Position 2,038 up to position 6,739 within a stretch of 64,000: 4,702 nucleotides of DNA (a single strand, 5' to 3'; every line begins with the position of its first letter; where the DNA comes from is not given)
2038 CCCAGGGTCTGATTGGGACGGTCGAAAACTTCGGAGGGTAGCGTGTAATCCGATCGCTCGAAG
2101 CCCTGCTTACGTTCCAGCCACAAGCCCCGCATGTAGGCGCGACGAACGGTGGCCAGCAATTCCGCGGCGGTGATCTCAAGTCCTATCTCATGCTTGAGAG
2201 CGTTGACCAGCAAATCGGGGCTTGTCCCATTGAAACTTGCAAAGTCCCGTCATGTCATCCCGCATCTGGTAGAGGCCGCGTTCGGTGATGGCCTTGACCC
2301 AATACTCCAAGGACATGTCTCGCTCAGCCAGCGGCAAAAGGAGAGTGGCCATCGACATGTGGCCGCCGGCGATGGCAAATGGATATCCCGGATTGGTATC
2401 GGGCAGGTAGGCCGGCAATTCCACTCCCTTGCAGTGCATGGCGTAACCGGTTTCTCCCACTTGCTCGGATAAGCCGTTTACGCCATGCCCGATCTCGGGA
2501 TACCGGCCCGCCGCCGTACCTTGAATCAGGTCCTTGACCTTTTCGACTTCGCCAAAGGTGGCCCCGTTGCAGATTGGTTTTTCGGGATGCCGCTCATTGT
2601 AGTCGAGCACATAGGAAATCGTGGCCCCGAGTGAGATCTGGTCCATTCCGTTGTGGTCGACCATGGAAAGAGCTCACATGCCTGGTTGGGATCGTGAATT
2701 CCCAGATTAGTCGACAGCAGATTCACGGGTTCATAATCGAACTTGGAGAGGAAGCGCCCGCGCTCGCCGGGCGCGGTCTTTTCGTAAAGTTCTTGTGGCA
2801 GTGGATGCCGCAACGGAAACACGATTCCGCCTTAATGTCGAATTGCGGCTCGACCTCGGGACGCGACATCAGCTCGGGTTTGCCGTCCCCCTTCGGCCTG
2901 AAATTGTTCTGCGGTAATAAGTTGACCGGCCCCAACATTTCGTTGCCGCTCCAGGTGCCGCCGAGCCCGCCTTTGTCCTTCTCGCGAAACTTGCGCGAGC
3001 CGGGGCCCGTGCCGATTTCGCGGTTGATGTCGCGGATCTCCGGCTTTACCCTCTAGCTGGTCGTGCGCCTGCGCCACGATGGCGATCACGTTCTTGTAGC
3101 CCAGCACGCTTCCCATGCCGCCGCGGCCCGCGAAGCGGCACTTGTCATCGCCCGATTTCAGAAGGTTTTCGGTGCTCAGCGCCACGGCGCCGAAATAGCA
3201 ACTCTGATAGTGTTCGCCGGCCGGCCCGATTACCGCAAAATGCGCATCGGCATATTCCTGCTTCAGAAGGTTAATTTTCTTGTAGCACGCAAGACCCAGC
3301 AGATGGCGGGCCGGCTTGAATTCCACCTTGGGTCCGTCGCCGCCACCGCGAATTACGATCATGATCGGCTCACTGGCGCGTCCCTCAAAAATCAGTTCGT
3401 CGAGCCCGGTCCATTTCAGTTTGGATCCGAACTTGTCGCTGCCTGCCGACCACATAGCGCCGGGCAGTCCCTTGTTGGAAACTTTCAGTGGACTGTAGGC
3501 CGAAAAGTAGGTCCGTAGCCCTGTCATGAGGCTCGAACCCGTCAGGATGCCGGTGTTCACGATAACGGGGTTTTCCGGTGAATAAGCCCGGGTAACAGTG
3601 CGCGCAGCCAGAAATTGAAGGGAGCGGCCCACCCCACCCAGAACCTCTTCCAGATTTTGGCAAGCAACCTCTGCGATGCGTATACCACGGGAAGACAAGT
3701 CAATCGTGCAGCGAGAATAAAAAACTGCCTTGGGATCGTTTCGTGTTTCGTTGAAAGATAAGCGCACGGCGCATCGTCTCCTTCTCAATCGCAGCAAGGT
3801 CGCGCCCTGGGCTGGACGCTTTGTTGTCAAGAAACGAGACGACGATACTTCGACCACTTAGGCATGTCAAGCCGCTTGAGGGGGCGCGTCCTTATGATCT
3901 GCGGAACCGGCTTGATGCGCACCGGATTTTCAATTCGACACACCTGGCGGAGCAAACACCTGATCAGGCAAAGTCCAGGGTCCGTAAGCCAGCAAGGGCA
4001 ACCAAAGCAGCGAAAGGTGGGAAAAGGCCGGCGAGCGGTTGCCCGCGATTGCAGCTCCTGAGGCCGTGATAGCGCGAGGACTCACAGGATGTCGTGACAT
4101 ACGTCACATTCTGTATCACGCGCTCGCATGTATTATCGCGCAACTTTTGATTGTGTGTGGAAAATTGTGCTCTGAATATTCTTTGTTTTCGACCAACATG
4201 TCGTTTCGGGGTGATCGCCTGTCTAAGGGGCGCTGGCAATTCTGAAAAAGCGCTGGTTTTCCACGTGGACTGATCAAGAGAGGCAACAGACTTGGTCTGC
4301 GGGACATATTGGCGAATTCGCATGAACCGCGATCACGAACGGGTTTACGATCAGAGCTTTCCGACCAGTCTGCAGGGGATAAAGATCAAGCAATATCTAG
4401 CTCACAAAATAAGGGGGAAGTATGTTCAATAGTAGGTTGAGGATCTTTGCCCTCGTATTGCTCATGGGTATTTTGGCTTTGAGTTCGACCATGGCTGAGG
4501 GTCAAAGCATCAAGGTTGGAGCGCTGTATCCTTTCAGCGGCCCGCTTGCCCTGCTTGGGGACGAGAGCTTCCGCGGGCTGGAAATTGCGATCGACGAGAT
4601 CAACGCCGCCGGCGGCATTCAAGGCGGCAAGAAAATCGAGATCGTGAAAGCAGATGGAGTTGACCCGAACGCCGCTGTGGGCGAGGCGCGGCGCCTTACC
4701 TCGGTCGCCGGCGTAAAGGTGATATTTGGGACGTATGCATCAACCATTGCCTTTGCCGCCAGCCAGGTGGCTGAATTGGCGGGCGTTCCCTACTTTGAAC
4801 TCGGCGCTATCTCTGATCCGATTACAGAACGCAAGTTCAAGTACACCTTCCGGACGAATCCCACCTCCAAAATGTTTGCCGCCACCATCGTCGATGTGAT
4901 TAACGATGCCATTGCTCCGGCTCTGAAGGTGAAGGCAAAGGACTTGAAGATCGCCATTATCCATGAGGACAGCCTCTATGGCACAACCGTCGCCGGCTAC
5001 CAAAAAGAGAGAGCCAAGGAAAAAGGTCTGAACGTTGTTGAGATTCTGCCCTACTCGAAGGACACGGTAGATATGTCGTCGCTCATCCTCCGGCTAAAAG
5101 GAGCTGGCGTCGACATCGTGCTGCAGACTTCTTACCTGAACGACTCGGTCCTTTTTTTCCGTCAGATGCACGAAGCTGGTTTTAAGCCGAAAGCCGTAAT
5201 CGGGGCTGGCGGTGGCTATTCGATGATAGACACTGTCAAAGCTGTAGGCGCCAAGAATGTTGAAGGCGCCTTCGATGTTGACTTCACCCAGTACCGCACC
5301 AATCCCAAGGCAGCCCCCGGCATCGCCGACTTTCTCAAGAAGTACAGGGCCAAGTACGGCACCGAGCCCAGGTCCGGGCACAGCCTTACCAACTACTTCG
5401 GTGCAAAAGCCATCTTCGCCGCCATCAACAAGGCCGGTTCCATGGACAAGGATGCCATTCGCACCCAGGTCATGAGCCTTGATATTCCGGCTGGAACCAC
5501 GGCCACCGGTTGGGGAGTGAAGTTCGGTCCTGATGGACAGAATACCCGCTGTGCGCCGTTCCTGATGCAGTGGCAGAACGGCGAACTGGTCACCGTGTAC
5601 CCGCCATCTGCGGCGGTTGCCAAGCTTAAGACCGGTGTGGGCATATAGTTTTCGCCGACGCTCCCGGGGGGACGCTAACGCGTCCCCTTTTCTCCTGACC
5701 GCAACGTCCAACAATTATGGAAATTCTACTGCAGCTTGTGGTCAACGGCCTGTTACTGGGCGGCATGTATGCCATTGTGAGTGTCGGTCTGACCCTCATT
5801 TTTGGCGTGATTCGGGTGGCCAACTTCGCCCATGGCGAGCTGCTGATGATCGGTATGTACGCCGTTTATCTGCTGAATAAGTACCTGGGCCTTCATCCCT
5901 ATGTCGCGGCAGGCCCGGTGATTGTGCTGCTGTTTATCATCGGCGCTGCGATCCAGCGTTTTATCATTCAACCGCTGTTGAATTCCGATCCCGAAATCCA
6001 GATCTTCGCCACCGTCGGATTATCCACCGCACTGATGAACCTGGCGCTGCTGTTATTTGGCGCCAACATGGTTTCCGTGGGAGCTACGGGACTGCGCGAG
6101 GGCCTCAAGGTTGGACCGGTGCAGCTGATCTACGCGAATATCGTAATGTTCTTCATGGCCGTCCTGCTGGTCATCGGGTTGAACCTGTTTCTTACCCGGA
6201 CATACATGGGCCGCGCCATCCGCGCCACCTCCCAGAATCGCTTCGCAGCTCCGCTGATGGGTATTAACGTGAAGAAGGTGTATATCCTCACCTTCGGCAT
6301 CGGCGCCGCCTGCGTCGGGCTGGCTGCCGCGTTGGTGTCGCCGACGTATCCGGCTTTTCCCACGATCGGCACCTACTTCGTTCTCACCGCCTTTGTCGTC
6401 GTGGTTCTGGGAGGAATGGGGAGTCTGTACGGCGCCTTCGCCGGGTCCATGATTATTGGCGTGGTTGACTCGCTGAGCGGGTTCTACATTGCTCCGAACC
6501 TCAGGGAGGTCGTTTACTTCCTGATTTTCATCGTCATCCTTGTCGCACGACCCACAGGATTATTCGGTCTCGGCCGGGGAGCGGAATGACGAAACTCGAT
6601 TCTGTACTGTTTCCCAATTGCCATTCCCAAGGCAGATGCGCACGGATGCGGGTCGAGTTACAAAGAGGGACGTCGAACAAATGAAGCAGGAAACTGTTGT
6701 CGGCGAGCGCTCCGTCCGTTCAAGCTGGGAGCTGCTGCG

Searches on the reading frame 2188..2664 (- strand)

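Call 61: search_protein_families(library=pfam, proteins=[window:2188-2664:-], max_evalue=0.001)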
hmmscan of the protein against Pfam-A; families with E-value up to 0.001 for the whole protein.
window:2188-2664:- (158 aa): 1 family
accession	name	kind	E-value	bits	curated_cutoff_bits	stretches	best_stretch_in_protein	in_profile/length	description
PF01314.23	AFOR_C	-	2.9e-14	53.4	27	1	2-146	122-280/385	Aldehyde ferredoxin oxidoreductase, domains 2 & 3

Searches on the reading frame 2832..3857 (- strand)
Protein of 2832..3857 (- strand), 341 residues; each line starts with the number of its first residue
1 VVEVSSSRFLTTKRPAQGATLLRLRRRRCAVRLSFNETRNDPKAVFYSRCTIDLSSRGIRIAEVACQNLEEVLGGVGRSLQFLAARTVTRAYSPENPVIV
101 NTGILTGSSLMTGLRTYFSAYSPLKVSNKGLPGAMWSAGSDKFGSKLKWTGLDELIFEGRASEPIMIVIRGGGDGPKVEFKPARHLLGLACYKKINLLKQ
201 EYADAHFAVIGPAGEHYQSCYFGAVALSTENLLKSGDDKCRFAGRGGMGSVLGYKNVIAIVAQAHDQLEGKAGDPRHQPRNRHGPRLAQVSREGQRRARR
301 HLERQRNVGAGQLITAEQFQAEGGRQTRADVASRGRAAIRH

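Call 61: search_protein_families(library=pfam, proteins=[window:2832-3857:-], max_evalue=0.001)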
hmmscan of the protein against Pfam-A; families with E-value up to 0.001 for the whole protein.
window:2832-3857:- (341 aa): 1 family
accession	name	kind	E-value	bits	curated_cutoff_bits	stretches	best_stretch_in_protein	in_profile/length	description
PF02730.20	AFOR_N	-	3e-39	135.3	29.8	1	50-263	4-197/199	Aldehyde ferredoxin oxidoreductase, N-terminal domain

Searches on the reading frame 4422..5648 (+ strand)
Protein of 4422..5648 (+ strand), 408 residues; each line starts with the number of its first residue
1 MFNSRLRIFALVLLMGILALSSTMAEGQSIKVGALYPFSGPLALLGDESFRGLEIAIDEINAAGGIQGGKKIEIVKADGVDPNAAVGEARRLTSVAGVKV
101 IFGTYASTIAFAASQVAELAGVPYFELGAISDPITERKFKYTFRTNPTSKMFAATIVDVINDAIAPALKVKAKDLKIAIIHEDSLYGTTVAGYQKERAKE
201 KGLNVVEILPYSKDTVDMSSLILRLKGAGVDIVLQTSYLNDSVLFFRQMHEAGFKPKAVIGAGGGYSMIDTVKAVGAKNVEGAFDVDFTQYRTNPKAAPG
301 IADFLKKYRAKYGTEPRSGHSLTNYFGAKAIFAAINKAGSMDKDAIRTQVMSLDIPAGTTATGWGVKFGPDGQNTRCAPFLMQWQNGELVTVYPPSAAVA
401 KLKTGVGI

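Call 61: search_protein_families(library=pfam, proteins=[window:4422-5648:+], max_evalue=0.001)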
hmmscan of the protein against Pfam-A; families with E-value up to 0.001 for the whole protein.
window:4422-5648:+ (408 aa): 3 families
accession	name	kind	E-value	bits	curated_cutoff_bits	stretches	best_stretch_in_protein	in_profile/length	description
PF13458.12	Peripla_BP_6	-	1.4e-60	206.2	31.7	1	29-387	1-342/343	Periplasmic binding protein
PF13433.12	Peripla_BP_5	-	6.6e-24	85.1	27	2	30-109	1-80/363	Periplasmic binding protein domain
PF01094.35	ANF_receptor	-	3.7e-13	49.7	25.4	1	53-353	6-298/353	Receptor family ligand binding region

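Call 66: find_encoding_contigs(protein=window:4422-5648:+, flank=1000, max_places=5)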
Protein window:4422-5648:+ (408 aa): no gene with exactly this product is on record in the collection.

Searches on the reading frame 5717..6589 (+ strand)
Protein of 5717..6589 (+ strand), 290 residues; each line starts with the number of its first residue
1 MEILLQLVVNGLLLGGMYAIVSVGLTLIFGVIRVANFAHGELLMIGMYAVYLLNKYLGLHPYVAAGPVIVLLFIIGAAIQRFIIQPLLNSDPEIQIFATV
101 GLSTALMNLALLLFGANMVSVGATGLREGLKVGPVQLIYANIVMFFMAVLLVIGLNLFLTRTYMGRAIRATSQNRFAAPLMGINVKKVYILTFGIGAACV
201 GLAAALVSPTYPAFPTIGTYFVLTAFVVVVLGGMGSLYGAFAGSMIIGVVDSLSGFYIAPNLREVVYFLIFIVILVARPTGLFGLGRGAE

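Call 61: search_protein_families(library=pfam, proteins=[window:5717-6589:+], max_evalue=0.001)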
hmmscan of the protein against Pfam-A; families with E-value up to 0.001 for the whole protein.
window:5717-6589:+ (290 aa): 1 family
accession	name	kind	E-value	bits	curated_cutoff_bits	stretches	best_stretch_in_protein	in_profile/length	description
PF02653.21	BPD_transp_2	-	2.4e-41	142.1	26.8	1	8-275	2-269/269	Branched-chain amino acid transport system / permease component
